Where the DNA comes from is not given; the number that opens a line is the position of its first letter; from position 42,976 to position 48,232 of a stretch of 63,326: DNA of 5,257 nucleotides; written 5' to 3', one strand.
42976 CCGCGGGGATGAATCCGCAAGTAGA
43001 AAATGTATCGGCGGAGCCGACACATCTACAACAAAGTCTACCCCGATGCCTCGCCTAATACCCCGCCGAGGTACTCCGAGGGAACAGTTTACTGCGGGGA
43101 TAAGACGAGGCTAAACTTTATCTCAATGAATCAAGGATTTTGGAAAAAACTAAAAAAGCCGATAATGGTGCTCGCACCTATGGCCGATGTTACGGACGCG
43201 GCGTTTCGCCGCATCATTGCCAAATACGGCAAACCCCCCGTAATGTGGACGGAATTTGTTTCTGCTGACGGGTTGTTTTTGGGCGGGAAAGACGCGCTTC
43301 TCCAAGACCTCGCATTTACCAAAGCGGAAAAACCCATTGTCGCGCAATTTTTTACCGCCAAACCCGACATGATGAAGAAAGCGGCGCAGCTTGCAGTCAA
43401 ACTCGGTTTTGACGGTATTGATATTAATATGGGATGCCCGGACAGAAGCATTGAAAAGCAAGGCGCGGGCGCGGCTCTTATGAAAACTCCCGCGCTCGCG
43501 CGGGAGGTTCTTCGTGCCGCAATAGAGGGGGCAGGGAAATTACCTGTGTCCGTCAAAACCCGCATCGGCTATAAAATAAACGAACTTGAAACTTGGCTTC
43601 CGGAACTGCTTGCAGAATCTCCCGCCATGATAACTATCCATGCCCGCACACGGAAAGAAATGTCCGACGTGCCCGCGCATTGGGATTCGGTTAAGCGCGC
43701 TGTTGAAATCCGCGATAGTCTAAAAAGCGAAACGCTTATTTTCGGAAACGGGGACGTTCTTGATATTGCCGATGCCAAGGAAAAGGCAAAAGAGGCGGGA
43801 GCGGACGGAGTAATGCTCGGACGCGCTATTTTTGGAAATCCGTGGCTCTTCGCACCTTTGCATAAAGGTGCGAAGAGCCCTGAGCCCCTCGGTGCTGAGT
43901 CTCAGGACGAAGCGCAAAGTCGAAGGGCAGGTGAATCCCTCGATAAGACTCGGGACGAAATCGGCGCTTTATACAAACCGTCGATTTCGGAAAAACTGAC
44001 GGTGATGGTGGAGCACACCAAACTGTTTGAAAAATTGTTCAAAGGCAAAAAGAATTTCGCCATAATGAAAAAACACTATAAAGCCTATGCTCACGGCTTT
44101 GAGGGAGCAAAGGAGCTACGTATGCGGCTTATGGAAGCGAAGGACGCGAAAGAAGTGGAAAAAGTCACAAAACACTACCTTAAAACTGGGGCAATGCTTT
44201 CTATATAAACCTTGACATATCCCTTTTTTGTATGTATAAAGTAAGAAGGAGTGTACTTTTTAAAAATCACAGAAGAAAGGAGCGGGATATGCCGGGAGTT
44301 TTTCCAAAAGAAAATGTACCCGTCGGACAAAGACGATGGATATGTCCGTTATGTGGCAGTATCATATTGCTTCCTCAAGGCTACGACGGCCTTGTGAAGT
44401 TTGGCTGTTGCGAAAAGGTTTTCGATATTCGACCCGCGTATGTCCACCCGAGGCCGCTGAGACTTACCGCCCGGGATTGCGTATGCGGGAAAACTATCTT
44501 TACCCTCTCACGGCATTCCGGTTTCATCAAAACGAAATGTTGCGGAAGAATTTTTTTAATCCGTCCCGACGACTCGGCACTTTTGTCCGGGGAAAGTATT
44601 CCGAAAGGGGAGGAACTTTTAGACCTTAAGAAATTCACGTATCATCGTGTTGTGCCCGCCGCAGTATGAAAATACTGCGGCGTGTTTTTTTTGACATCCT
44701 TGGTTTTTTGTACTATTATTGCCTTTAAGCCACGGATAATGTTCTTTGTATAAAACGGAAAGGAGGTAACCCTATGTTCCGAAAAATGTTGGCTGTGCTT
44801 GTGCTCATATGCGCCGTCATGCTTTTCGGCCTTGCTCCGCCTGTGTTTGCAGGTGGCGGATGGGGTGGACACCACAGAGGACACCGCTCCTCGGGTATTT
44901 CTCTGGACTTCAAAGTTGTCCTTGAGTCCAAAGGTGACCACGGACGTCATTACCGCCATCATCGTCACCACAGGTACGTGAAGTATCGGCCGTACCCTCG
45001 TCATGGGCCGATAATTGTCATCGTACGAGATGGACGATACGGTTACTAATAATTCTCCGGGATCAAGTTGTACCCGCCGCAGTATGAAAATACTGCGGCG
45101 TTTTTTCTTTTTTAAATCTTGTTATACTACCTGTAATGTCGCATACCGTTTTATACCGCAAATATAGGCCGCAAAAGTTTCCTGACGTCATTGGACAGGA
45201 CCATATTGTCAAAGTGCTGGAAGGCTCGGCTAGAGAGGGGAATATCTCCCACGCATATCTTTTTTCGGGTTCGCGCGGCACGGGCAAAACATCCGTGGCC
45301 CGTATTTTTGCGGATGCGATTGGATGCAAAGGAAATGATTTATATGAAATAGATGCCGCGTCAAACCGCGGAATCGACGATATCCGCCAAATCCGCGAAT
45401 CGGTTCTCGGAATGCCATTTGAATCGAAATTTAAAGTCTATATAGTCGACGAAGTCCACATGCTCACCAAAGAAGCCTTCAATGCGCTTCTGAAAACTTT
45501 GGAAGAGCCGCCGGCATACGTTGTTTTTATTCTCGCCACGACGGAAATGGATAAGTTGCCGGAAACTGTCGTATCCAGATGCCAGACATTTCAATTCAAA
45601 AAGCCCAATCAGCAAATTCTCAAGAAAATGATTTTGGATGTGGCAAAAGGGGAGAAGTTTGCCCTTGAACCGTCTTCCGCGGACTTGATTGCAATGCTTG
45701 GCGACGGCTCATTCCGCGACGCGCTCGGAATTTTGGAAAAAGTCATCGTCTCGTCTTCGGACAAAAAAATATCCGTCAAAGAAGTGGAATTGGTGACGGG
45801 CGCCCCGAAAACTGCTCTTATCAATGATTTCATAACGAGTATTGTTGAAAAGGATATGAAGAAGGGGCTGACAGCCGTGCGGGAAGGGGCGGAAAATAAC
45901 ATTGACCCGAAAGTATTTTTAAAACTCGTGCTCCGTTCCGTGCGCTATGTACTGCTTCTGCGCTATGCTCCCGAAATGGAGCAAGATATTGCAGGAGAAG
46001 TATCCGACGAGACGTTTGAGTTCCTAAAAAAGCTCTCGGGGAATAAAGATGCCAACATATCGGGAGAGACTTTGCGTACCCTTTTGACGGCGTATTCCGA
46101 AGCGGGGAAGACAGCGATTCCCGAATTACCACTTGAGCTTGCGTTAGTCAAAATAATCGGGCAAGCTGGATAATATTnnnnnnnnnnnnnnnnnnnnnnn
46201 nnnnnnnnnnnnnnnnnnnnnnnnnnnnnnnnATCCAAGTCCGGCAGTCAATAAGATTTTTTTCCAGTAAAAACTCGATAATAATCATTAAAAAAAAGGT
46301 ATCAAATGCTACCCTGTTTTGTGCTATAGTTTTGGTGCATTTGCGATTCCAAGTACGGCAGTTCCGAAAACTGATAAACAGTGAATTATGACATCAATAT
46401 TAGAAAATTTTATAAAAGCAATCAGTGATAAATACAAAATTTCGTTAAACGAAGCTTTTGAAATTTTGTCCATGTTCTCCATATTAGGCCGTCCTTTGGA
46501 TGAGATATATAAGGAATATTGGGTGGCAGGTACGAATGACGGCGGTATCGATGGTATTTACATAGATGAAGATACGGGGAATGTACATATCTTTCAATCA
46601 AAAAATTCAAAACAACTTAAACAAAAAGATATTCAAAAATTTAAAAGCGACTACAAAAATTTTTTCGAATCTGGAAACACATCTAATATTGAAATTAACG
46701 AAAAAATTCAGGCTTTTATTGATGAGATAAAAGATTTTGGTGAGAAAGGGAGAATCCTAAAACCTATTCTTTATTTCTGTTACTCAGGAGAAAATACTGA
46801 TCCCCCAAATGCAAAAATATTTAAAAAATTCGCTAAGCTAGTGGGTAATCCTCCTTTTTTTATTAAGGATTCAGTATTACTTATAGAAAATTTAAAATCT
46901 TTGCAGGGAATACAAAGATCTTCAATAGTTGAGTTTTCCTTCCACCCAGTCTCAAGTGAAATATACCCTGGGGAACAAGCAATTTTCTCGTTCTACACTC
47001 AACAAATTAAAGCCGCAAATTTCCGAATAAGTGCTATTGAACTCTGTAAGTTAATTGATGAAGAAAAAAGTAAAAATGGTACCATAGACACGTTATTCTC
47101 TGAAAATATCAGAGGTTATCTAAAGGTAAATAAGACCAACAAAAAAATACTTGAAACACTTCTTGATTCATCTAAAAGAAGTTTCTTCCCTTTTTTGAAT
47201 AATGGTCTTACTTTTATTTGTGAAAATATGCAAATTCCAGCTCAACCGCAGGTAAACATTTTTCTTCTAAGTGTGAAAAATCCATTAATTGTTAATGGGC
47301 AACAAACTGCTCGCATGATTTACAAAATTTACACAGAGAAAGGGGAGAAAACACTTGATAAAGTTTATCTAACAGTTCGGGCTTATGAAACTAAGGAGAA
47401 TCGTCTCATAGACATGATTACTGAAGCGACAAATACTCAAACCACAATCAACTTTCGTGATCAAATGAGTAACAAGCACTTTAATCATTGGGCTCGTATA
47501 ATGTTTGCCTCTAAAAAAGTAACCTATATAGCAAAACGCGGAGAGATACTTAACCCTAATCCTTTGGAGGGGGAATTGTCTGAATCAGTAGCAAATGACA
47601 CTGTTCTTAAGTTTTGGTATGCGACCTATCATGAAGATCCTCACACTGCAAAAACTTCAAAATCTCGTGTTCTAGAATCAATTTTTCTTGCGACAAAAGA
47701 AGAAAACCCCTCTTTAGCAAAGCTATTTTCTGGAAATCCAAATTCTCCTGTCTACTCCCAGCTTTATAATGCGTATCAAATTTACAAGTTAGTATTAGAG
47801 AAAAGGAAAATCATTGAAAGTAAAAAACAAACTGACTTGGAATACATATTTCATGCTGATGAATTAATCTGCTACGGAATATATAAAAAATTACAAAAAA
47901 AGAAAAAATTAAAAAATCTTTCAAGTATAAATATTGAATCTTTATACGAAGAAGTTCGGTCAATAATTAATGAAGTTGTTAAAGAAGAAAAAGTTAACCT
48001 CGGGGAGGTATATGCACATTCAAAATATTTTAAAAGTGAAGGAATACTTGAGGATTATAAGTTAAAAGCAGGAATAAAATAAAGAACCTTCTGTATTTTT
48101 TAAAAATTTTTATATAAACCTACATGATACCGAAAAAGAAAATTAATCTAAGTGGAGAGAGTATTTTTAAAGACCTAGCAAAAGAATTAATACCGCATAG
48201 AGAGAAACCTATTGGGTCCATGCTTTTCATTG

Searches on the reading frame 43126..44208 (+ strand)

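Call 42: search_protein_families(library=pfam, proteins=[window:43126-44208:+], max_evalue=0.01)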
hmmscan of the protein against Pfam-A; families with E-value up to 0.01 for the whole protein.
window:43126-44208:+ (360 aa): 1 family
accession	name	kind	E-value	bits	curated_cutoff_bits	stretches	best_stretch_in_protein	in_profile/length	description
PF01207.24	Dus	-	4e-64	217.1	20.4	1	16-349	2-303/311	Dihydrouridine synthase (Dus)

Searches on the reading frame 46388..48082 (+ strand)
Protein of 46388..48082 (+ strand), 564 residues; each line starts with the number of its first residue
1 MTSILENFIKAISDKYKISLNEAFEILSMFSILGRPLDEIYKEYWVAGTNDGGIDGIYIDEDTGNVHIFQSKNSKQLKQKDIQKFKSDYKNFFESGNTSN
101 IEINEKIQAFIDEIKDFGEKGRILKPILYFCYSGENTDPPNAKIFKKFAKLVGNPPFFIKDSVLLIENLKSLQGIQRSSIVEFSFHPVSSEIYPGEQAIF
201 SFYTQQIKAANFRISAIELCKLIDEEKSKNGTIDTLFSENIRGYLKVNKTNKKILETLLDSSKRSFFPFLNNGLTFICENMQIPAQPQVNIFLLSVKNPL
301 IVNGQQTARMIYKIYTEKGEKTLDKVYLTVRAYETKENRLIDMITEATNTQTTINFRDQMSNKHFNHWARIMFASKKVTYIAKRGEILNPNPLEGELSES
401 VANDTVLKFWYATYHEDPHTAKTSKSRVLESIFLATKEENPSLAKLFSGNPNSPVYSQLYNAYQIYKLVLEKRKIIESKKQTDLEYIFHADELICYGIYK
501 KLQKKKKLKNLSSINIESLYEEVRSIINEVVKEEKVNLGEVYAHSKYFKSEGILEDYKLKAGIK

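Call 42: search_protein_families(library=pfam, proteins=[window:46388-48082:+], max_evalue=0.01)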
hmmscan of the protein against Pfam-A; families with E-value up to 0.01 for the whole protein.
window:46388-48082:+ (564 aa): 1 family
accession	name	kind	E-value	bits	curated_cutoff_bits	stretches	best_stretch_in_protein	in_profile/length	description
PF10592.14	AIPR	-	2.5e-37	129.7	25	1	237-528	1-305/308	AIPR protein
